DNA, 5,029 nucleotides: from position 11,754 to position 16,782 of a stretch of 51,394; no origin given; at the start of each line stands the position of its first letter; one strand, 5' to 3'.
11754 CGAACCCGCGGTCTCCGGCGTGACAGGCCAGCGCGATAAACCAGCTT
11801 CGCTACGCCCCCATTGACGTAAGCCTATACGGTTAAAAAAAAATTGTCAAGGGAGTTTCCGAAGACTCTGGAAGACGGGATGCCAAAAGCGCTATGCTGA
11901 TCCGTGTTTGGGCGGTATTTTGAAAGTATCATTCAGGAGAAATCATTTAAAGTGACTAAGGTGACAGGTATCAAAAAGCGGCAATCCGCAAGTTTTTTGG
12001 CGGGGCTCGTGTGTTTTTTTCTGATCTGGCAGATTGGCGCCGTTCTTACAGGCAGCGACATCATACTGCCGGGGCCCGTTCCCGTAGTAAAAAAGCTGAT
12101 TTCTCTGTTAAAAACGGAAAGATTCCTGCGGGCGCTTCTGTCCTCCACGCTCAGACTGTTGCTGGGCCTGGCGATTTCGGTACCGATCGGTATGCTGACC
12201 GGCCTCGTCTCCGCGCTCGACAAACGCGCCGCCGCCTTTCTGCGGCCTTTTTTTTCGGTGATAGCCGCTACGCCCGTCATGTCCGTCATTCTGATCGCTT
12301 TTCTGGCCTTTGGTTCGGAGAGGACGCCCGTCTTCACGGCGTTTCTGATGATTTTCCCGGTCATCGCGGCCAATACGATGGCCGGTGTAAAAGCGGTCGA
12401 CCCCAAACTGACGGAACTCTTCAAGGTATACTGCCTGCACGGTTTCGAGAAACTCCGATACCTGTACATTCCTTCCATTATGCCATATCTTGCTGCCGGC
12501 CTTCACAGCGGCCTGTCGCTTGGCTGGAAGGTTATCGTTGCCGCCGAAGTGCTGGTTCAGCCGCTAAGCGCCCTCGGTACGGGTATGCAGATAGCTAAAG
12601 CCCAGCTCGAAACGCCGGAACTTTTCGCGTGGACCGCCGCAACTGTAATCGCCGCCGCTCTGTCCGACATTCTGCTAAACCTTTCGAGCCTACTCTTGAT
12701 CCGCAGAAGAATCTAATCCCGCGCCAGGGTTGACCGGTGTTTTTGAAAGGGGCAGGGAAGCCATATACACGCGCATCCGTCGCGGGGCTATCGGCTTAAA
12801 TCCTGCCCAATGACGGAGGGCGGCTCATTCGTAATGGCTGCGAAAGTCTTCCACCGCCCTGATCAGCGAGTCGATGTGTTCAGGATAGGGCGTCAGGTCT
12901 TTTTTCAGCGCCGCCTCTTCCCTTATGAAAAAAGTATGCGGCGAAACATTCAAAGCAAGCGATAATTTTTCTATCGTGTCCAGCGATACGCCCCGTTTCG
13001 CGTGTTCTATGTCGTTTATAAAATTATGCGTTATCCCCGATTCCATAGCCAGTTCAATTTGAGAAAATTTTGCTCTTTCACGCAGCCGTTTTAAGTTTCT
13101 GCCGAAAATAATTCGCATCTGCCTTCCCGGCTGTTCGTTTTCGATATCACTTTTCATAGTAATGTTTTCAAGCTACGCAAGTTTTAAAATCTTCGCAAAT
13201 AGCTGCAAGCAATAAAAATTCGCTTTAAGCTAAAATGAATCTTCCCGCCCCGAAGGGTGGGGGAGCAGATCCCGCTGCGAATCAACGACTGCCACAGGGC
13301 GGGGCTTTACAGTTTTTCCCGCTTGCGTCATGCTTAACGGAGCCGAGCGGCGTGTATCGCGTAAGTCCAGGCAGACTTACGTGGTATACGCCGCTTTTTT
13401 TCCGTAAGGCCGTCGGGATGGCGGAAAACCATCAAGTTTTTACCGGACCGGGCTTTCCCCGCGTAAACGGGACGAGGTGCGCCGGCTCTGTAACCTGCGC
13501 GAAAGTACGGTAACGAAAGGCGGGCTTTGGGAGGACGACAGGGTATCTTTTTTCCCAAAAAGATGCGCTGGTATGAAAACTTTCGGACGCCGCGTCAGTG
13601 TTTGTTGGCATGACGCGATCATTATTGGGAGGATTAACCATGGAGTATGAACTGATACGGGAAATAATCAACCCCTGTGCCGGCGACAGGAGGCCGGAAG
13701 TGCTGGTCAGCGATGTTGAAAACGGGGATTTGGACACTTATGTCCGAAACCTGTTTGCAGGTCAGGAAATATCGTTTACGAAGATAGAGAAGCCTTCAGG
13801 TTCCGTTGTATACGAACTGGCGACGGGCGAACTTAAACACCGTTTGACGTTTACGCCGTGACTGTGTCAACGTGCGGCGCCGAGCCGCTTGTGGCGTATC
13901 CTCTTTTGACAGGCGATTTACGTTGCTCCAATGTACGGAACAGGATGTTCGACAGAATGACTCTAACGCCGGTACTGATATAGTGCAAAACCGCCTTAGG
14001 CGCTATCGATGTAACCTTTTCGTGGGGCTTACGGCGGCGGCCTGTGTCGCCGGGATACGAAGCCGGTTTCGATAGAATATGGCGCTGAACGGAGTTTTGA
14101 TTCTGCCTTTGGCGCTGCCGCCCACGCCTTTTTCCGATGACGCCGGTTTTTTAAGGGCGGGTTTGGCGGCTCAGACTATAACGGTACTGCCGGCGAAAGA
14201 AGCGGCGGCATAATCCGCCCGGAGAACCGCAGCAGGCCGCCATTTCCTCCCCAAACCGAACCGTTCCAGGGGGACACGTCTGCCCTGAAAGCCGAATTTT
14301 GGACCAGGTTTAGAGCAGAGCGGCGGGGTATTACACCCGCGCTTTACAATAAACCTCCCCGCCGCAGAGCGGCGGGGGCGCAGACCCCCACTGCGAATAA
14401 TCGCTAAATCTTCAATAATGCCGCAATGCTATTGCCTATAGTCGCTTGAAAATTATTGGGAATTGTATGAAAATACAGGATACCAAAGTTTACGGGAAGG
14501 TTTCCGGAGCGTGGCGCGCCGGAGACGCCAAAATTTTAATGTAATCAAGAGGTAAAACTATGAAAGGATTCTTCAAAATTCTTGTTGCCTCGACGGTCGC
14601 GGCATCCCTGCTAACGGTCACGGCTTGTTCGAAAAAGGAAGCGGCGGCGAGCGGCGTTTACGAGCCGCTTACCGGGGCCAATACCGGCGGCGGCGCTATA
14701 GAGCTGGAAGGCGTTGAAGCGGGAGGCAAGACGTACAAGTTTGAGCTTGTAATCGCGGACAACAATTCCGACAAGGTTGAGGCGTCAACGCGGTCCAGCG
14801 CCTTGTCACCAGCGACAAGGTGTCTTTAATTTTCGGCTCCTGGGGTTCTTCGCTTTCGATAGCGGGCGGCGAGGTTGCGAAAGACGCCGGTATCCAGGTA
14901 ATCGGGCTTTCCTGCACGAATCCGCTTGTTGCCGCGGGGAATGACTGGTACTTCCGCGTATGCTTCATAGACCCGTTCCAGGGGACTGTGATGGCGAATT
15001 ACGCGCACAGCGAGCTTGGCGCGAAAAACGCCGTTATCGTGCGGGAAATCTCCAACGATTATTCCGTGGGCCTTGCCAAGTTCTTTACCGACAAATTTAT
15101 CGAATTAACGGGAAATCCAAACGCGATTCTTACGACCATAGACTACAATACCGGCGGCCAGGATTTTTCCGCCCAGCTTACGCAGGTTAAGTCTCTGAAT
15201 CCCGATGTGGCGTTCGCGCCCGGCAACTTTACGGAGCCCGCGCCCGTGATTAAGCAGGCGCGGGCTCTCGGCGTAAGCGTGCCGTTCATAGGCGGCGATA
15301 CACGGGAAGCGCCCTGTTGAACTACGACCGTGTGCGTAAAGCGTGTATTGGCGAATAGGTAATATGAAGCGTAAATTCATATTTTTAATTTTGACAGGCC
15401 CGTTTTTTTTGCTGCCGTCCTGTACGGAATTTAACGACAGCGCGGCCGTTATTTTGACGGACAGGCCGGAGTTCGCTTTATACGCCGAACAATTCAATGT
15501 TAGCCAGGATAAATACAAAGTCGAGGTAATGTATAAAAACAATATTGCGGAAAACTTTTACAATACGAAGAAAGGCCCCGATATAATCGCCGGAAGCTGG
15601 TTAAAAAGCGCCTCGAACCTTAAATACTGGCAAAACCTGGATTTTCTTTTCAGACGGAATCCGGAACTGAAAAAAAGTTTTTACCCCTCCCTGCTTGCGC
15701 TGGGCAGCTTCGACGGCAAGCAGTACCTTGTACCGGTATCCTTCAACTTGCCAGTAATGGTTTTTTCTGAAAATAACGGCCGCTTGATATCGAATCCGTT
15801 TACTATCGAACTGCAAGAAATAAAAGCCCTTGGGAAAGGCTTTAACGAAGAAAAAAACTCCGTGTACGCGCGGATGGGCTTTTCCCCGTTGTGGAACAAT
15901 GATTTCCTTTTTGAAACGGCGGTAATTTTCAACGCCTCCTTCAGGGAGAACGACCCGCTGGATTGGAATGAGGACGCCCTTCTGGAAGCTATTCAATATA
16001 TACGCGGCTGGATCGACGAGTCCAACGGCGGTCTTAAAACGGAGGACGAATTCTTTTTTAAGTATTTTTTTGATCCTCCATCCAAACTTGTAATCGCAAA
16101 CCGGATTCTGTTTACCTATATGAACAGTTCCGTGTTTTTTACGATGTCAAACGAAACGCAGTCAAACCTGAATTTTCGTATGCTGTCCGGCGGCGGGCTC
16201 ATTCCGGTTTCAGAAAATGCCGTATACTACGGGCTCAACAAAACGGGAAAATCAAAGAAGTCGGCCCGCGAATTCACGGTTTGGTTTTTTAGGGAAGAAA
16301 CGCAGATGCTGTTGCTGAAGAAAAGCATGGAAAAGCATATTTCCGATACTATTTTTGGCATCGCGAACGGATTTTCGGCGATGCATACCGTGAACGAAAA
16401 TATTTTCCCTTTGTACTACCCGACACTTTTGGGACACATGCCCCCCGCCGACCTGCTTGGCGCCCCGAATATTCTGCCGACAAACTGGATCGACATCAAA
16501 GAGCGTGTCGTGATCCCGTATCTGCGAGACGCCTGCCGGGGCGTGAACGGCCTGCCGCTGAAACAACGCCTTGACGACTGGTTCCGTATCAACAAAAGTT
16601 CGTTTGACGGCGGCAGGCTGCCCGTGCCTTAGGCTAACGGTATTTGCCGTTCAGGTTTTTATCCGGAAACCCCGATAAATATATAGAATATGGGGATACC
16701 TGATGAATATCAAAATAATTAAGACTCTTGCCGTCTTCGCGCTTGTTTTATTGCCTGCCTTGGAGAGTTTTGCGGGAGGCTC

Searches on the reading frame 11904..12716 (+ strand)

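Call 16: search_protein_families(library=pfam, proteins=[window:11904-12716:+])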
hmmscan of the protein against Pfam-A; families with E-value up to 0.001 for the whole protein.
window:11904-12716:+ (270 aa): 1 family
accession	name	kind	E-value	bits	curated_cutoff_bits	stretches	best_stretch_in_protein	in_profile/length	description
PF00528.27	BPD_transp_1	-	8.8e-14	52.1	26.4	1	93-267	2-180/184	Binding-protein-dependent transport system inner membrane component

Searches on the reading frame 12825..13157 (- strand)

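Call 16: search_protein_families(library=pfam, proteins=[window:12825-13157:-])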
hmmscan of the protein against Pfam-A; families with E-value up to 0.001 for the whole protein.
window:12825-13157:- (110 aa): 4 families
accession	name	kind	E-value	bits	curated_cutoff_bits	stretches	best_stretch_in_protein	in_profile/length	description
PF01381.28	HTH_3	-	1.5e-12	47.8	23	1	22-74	1-53/55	Helix-turn-helix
PF13443.12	HTH_26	-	3.6e-09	37.2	22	1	21-80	1-61/63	Cro/C1-type HTH DNA-binding domain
PF13560.12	HTH_31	-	9.9e-09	35.8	27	1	18-74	2-59/64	Helix-turn-helix domain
PF12844.13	HTH_19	-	2.6e-08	34.1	30.2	1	19-76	1-58/64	Helix-turn-helix domain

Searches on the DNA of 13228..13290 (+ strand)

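Call 92: build_rna_model(alignment_id=A4, structure=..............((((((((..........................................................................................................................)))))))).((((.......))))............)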
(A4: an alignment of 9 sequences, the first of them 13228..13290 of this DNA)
Model R1 built from alignment A4 (9 sequences, 180 columns); structure: as given.
model positions 76; base pairs 12; branch points 1; effective number of sequences 2.65; information 0.744 bits per position. Calibrated on 0.2 Mb of random sequence (short: E-values are rough).
structure used (alignment columns):
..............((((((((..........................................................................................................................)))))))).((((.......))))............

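Call 93: search_with_rna_model(model_id=R1, sources=[window, L005, L012, L019, L021, L025, L050, L055, L061, L066, L068, L070, L072, L081, L086, L087, L088, L089, L118, L119, L120], max_evalue=1)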
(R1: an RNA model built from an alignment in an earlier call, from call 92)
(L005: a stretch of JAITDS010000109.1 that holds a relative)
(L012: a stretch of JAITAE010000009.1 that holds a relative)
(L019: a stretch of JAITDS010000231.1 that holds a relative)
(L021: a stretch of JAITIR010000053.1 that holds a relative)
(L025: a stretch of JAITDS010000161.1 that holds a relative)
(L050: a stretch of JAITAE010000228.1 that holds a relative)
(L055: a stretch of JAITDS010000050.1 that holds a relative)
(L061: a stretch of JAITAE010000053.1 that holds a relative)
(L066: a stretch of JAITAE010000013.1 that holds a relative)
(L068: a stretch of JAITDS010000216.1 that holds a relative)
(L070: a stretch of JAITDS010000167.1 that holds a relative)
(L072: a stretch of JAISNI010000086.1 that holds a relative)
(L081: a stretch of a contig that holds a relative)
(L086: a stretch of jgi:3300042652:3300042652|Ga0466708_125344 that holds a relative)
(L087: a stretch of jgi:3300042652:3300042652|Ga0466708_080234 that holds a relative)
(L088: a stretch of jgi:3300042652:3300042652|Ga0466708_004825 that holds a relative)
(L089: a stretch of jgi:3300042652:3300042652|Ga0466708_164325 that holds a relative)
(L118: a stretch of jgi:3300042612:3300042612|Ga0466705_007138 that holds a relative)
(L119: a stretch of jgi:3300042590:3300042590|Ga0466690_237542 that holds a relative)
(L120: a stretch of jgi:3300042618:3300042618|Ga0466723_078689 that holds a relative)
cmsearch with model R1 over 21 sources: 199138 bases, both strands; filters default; matches with E-value up to 1: 28.
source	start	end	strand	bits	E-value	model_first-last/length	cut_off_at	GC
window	22797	22971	+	85.8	1.5e-20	1-76/76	no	0.54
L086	15070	15212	-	84.4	3.7e-20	1-76/76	no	0.57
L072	2661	2835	+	80.9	3.2e-19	1-76/76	no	0.59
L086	9579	9654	+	79.2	9.1e-19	1-76/76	no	0.58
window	25688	25864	+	74.5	1.7e-17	1-76/76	no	0.59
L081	6581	6639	+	67.2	1.6e-15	1-76/76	no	0.61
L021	4658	4718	+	65.8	3.8e-15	1-76/76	no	0.59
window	14343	14405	+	65.6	4.3e-15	1-76/76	no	0.62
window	13229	13289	+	64.3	9.7e-15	1-76/76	no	0.59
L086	20359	20510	-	46.1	7.7e-10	24-76/76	5'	0.57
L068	4547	4747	+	44.6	2.1e-09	1-76/76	no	0.5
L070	730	878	+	42.2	8.9e-09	1-76/76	no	0.56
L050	7378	7568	+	41.6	1.3e-08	1-76/76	no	0.47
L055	842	1069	-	36.7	2.8e-07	1-76/76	no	0.52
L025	1292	1520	+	35.5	5.8e-07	1-76/76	no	0.51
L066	330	533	+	33.2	2.4e-06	1-76/76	no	0.49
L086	420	552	+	32.5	3.8e-06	1-76/76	no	0.61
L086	12064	12138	+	31.7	6.3e-06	1-76/76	no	0.47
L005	7186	7409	-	29.4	2.6e-05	6-76/76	5'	0.52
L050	7583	7642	+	27.5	8.4e-05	1-76/76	no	0.5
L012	5020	5075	-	27.1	0.00011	1-76/76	no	0.46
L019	4691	4946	+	26.4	0.00016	1-76/76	no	0.52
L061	3701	3751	-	23.2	0.0012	1-76/76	no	0.45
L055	4542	4602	+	23.2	0.0012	1-76/76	no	0.49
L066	569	625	+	22.8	0.0015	1-76/76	no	0.6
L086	20194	20245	-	22.3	0.0021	1-76/76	no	0.52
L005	247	337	-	17.1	0.054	1-76/76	no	0.54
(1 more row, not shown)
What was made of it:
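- A covariance model of the ends alone recovers all types (call 93).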

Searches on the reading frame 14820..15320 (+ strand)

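Call 16: search_protein_families(library=pfam, proteins=[window:14820-15320:+])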
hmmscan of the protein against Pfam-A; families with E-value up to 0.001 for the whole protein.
window:14820-15320:+ (166 aa): 2 families
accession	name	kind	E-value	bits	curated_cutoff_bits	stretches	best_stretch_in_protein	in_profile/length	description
PF13458.12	Peripla_BP_6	-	2.4e-15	57.5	31.7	1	3-158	72-224/343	Periplasmic binding protein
PF01094.35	ANF_receptor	-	0.00055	19.5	25.4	1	3-153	53-203/353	Receptor family ligand binding region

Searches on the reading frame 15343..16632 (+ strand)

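Call 73: search_protein_families(library=pfam, proteins=[window:15343-16632:+])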
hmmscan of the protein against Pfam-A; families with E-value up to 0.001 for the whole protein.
window:15343-16632:+ (429 aa): 1 family
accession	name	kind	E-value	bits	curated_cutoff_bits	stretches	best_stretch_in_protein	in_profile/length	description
PF13416.11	SBP_bac_8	-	0.00035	20.9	27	1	48-324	3-252/279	Bacterial extracellular solute-binding protein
